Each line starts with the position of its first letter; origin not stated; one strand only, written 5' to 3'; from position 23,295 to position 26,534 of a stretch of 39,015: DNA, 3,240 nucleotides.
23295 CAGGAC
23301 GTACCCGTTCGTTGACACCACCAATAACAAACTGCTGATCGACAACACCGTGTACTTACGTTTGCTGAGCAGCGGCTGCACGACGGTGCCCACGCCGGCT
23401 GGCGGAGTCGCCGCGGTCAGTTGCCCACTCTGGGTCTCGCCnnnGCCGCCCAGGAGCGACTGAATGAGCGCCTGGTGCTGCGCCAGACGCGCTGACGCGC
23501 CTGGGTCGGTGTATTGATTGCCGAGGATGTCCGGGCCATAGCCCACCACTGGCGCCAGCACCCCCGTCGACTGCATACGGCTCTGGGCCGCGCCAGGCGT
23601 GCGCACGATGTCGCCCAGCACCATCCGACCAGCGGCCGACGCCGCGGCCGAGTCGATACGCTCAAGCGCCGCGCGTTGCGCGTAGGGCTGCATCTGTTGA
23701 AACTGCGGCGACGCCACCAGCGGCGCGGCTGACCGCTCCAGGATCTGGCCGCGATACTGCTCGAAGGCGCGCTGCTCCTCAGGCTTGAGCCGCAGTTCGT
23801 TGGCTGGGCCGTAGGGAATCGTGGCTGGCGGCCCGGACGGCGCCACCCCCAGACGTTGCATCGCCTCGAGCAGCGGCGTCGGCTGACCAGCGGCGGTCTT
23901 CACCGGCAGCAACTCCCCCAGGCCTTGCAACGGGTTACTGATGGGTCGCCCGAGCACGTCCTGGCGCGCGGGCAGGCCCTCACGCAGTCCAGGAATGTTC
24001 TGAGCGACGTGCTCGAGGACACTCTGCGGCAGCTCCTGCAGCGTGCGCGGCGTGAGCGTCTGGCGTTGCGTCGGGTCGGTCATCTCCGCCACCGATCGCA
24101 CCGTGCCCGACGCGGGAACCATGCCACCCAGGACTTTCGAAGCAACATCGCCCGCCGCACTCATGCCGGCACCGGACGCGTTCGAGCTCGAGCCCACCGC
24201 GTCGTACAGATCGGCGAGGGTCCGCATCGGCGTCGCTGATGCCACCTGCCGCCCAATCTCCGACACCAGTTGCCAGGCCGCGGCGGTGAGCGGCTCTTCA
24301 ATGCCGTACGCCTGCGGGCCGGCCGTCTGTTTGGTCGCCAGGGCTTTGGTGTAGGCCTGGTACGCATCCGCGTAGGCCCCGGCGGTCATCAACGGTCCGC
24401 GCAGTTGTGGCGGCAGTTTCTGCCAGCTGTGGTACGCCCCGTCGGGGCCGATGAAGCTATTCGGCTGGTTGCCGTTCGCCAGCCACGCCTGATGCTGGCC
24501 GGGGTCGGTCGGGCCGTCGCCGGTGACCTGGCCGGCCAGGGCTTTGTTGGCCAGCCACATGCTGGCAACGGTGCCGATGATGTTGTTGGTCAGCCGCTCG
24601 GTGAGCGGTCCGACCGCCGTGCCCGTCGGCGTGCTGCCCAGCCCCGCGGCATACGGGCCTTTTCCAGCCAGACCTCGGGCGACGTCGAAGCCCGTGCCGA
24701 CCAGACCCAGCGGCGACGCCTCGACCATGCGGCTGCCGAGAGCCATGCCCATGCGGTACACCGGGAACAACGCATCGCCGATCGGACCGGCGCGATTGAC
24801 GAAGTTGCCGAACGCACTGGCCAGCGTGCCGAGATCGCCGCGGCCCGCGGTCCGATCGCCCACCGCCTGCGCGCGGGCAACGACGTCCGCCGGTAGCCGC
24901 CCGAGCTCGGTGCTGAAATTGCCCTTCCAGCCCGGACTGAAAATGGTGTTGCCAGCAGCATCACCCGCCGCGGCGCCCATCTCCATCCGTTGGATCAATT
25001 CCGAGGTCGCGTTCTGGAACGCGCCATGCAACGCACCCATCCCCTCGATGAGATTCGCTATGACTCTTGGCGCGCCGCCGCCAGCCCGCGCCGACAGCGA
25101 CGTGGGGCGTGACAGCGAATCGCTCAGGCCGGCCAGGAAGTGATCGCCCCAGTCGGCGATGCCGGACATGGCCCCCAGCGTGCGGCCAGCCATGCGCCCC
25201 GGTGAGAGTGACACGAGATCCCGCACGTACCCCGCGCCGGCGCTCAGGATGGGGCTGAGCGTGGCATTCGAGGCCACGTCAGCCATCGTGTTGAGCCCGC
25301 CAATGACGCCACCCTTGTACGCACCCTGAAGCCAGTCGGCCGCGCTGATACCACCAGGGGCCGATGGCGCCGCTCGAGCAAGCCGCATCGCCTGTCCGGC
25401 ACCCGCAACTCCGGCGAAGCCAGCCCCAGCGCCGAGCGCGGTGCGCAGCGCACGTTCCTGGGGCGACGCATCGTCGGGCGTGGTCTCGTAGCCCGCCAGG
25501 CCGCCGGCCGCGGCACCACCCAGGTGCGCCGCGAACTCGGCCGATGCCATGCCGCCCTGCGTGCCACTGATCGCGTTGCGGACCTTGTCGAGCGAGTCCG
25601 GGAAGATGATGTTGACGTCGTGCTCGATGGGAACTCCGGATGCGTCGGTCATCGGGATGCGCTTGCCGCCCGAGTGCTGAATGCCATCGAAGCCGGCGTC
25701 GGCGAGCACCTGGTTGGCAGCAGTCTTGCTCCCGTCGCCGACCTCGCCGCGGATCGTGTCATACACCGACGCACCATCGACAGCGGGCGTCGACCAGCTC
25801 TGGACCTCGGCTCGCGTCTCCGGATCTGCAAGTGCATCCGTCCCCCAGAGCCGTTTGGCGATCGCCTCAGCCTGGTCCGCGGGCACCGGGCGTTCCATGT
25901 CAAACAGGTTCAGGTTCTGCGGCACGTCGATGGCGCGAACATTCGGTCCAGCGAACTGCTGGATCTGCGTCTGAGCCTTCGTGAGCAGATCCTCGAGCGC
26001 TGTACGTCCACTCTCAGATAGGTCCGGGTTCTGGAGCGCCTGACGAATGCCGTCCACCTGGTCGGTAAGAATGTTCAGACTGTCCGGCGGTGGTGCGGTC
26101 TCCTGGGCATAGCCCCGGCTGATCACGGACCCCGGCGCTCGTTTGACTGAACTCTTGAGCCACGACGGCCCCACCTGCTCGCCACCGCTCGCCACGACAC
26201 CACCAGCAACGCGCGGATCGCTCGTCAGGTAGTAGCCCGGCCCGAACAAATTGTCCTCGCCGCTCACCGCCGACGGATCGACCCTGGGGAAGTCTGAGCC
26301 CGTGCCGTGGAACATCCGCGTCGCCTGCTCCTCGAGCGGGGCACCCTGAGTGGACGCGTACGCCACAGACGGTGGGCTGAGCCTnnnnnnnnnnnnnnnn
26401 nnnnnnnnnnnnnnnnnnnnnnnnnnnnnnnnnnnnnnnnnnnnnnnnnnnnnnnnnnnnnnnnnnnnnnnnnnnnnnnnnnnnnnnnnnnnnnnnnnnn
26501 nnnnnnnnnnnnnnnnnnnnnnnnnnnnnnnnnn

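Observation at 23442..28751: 1769-aa polyvalent virion protein that combines two muralytic domains with an ADP-ribosyltransferase-like domain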

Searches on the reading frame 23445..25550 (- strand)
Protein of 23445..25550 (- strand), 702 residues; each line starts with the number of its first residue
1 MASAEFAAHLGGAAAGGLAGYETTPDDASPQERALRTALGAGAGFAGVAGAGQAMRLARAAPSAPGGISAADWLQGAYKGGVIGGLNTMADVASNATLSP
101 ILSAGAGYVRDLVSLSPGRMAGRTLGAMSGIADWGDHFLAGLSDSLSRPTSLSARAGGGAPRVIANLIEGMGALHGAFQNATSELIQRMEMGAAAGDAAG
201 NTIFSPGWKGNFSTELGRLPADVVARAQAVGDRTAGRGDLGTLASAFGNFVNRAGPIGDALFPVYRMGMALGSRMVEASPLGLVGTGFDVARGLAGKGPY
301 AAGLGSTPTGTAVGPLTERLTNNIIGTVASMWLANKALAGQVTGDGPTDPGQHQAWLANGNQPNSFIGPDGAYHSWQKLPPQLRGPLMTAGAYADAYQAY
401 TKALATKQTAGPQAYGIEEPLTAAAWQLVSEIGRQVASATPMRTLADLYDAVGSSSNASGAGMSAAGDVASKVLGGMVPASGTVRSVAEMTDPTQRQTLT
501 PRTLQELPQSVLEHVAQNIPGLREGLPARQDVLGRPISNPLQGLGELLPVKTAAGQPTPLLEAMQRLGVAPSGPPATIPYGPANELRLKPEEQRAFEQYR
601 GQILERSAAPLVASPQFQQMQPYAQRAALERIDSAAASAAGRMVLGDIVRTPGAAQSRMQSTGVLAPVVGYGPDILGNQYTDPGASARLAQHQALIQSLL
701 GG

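Call 45: search_dna_similar(query=window:23445-25550:-, collection=phages, mode=protein, max_evalue=0.001, max_rows=25)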
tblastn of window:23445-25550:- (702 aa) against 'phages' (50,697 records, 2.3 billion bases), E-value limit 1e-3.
No match.

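Call 61: search_protein_families(library=phrogs, alignment_id=A3, max_evalue=0.01)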
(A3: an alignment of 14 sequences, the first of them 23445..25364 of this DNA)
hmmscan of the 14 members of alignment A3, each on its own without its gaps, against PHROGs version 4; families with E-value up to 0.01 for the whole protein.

A. member 1, window:23445-25364:- (640 aa): 1 family
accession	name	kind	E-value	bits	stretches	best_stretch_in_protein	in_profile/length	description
phrog_6651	-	head and packaging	1.2e-10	41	1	263-491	1025-1228/1375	internal virion protein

B. families by the number of members that match (of 14 scanned): 1 family
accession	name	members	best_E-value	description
phrog_6651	-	14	2e-14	internal virion protein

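Call 69: predict_structure(alignment_id=A3)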
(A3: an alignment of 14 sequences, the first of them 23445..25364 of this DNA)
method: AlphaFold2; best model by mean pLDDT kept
length: 640 residues; sequences in the alignment: 14
mean_pLDDT: 52.2   pTM: 0.31
mean pLDDT of the five models: 52.2, 50.4, 49.7, 48.4, 45.6
residues with pLDDT >= 90: 0; 70-90: 158; 50-70: 159; < 50: 323
segments of 3 or more residues with pLDDT < 50: 1-8, 14-47, 49-51, 174-272, 317-321, 351-355, 369-465, 477-493, 602-640
pLDDT, mean of each block of 10 residues (from residue 1): 44 44 35 41 47 61 59 56 61 55 51 58 73 79 71 82 70 41 32 29 32 30 31 33 29 29 38 56 68 75 72 59 55 63 62 47 50 36 27 27 26 25 27 29 33 34 48 51 30 64 74 77 79 85 86 87 84 86 83 73 32 35 43 40
secondary structure, 60 per line:
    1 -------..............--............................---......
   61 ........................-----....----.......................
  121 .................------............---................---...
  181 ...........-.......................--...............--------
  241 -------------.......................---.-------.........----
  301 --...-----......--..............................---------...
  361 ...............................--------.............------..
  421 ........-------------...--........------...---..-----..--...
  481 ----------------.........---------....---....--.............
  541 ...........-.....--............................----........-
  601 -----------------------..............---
elements in order: H8-21 H24-51 H55-84 H90-93 H98-137 H144-155 H159-174 H178-191 H193-215 H218-232 H254-276 H288-296 E303-305 E311-313 H319-348 H358-391 H400-412 H419-428 H447-454 H497-505 E515-518 E522-525 H528-551 H553-557 H560-587 H592-596 E597-599 H624-637

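Call 73: fold_search(model_id=the predicted structure, library=viral)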
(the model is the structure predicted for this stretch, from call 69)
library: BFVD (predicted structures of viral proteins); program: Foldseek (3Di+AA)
matches with E <= 10: 298; with E <= 0.001: 38
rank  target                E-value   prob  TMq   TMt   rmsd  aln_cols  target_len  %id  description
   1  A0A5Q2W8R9            9.9e-10  1.00  0.21  0.15  22.5       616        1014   16  (no name in the UniProt tables at hand)
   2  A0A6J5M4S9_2          1.3e-08  1.00  0.20  0.15  25.4       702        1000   15  ART-PolyVal-like domain-containing protein [uncultured Caudovirales phage]
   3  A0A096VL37            1.7e-08  1.00  0.21  0.18  27.1       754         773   15  Internal virion protein [Synechococcus phage S-CBP2]
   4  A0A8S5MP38            4.0e-08  1.00  0.22  0.12  24.8       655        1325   15  EF-hand domain-containing protein [Podoviridae sp. ctoqT5]
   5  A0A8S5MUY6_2          4.6e-08  1.00  0.22  0.16  23.6       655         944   15  Nuclease [Myoviridae sp. ctxZR60]
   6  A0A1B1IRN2            8.9e-08  1.00  0.20  0.15  26.9       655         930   15  (no name in the UniProt tables at hand)
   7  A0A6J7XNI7            9.6e-08  1.00  0.26  0.19  21.8       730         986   17  Large polyvalent protein associated domain-containing protein [uncultured Caudovirales phage]
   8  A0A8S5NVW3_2          1.0e-07  1.00  0.20  0.13  24.0       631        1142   15  Phage MuF C-terminal domain-containing protein [Myoviridae sp. cthRr4]
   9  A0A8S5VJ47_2          1.5e-07  1.00  0.20  0.14  23.2       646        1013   16  Uncharacterized protein [Ackermannviridae sp.]
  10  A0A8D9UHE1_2          1.7e-07  1.00  0.21  0.12  25.2       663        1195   14  PolyVal ADP-ribosyltransferase [Myoviridae sp. ctjz83]
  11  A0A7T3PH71            2.8e-07  1.00  0.21  0.15  23.2       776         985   12  (no name in the UniProt tables at hand)
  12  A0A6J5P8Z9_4          2.8e-07  1.00  0.19  0.10  26.7       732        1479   13  ART-PolyVal-like domain-containing protein [uncultured Caudovirales phage]
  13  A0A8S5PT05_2          5.8e-07  1.00  0.19  0.14  24.4       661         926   17  Uncharacterized protein [Myoviridae sp. ctzS633]
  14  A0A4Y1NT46            8.8e-07  1.00  0.23  0.15  23.9       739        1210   14  (no name in the UniProt tables at hand)
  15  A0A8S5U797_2          1.4e-06  1.00  0.19  0.12  24.1       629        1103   15  Large polyvalent protein-associated domain 3 (Fragment) [Podoviridae sp. ctngc57]
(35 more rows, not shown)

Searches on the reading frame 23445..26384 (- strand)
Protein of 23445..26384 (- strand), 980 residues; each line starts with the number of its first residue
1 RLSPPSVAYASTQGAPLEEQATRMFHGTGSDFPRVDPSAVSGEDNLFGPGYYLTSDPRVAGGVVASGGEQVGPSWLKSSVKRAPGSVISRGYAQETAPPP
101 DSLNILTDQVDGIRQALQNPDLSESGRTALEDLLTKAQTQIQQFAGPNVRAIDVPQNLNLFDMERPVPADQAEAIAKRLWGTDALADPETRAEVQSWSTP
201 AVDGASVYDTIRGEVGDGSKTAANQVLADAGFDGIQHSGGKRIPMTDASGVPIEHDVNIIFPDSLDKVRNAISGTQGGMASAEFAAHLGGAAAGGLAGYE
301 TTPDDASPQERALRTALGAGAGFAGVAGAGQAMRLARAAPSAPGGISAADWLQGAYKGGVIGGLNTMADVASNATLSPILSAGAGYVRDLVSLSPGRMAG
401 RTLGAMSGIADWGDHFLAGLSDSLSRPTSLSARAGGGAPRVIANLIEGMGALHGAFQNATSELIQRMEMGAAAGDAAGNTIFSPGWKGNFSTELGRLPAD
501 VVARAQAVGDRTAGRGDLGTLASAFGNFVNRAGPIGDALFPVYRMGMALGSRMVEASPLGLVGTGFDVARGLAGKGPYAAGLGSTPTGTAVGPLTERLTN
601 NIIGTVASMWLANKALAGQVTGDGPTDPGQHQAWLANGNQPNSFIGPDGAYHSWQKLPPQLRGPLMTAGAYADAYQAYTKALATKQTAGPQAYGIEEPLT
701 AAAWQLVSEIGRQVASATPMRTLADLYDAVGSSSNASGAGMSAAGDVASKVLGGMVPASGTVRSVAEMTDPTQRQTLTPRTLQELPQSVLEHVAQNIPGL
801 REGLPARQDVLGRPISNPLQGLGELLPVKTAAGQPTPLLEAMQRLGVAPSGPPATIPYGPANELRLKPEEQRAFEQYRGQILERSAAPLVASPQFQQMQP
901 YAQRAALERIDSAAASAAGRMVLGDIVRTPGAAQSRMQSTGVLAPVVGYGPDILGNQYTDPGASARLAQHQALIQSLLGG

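Call 13: find_homologous_proteins(query=window:23445-26384:-, max_evalue=0.001)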
Query window:23445-26384:- (980 aa): 55 proteins with E <= 0.001 among 8000 candidates.
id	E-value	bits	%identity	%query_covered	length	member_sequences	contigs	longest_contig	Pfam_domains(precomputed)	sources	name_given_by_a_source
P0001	0.0e+0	2065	99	98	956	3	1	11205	-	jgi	jgi:hypothetical protein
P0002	0.0e+0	2040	97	98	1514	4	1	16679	PF01464.26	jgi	jgi:hypothetical protein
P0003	0.0e+0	1306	99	63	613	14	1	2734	-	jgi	jgi:hypothetical protein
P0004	3.1e-279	948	68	65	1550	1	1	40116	PF13529.14,PF01464.26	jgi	jgi:Transglycosylase SLT domain/Peptidase_C39 like family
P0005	9.6e-278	943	66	70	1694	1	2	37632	PF13529.14,PF01832.26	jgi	jgi:flagellar protein FlgJ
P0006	5.6e-276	937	66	66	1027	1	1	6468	-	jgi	jgi:hypothetical protein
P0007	4.4e-274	931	66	69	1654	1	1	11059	PF01464.26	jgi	jgi:hypothetical protein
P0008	5.1e-272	924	48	98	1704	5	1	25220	PF13529.14,PF01464.26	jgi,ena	-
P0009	4.0e-269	914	46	98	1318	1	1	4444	-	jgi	-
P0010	1.8e-267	909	65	66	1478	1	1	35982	PF13529.14,PF01832.26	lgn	-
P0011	4.8e-257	874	63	65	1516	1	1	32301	PF01464.26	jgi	jgi:hypothetical protein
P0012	7.3e-253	860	64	64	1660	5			-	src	-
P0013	1.0e-239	817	63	65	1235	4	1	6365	PF13529.14,PF01464.26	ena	-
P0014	3.0e-238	812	52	69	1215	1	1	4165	-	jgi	jgi:hypothetical protein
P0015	1.4e-235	803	61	65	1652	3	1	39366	PF01832.26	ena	-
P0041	5.6e-44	169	36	26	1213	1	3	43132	-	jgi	jgi:hypothetical protein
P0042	1.0e-40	158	37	28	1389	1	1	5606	-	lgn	-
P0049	8.7e-33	132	38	27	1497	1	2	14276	PF00877.26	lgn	-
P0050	1.4e-29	121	35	31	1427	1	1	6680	-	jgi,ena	jgi:hypothetical protein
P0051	8.7e-26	109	37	33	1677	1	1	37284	PF01464.26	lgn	-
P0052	1.9e-22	98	34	34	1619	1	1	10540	PF18857.7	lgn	-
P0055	1.3e-5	42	29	27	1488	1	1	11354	PF18760.8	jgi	jgi:hypothetical protein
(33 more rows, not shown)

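Call 26: find_encoding_contigs(protein=P0004, flank=10000, max_places=2)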
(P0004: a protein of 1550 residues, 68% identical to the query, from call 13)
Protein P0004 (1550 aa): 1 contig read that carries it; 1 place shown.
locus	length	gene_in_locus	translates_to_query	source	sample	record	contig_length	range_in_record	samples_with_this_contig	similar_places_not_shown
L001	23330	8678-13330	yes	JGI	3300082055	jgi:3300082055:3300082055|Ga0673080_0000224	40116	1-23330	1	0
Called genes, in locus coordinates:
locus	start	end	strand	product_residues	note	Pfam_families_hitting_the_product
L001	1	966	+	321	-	?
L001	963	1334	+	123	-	-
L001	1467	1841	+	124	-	-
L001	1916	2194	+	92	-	-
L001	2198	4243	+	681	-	-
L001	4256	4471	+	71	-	-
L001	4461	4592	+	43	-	-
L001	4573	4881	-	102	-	-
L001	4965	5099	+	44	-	-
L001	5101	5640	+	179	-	-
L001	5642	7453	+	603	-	-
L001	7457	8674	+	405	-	-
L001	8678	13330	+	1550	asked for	PF01464:SLT, PF13529:Peptidase_C39_2 (faint)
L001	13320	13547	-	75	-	-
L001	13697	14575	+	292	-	-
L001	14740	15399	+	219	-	-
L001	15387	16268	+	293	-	PF25209:Phage_capsid_4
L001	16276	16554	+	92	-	-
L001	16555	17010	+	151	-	-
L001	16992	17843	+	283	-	-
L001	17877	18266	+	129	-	-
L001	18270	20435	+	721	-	PF12708:Pect-lyase_RHGA_epim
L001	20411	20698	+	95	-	-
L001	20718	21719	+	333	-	-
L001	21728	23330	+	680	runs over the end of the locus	-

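Call 75: search_protein_families(library=pfam, proteins=[P0041, P0042, P0050, P0051, P0052, P0049], max_evalue=0.01)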
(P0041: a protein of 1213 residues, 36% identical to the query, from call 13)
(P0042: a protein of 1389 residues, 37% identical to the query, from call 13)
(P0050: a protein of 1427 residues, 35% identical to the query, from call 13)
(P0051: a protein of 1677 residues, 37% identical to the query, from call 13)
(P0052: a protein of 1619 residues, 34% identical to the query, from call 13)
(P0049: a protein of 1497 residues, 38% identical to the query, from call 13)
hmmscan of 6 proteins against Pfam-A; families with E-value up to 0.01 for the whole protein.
P0041 (1213 aa): 1 family
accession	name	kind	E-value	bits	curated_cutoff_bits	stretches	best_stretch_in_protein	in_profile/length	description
PF18760.7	ART-PolyVal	-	0.0029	18.8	31.2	1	193-238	8-50/140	ADP-Ribosyltransferase in polyvalent proteins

P0042 (1389 aa): 3 families
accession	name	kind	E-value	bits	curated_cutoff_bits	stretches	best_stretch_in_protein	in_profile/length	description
PF13151.12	DUF3990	-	0.00014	22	32.2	1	276-366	3-88/152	Protein of unknown function (DUF3990)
PF06476.17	DUF1090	-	0.004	17.6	24.4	0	325-369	64-108/110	Protein of unknown function (DUF1090)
PF18760.7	ART-PolyVal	-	0.0097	17.1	31.2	0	275-317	8-48/140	ADP-Ribosyltransferase in polyvalent proteins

P0050 (1427 aa): 2 families
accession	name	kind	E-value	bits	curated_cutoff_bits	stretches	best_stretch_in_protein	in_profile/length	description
PF13151.12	DUF3990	-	0.0013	18.9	32.2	1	223-265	3-45/152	Protein of unknown function (DUF3990)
PF18760.7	ART-PolyVal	-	0.0035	18.5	31.2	0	220-263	6-46/140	ADP-Ribosyltransferase in polyvalent proteins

P0051 (1677 aa): 2 families
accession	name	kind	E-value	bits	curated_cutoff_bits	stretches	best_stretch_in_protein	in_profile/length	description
PF01464.25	SLT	-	1.4e-17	63.8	21.3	1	58-152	5-106/117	Transglycosylase SLT domain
PF05433.20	Rick_17kDa_Anti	-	2.2e-05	24.7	24.2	1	842-881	3-42/43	Glycine zipper 2TM domain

P0052 (1619 aa): 3 families
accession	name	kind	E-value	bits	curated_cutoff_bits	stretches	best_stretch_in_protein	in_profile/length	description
PF18857.6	LPD38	-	1.7e-09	38.4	27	1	1291-1483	3-185/189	Large polyvalent protein associated domain 38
PF13151.12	DUF3990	-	0.0023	18.1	32.2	1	342-385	3-46/152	Protein of unknown function (DUF3990)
PF18760.7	ART-PolyVal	-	0.0027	18.9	31.2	1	341-385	8-47/140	ADP-Ribosyltransferase in polyvalent proteins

P0049 (1497 aa): 1 family
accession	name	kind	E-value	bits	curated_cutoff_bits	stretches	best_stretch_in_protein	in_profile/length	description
PF00877.26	NLPC_P60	-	7.7e-06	26.3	23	1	317-385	1-71/105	NlpC/P60 family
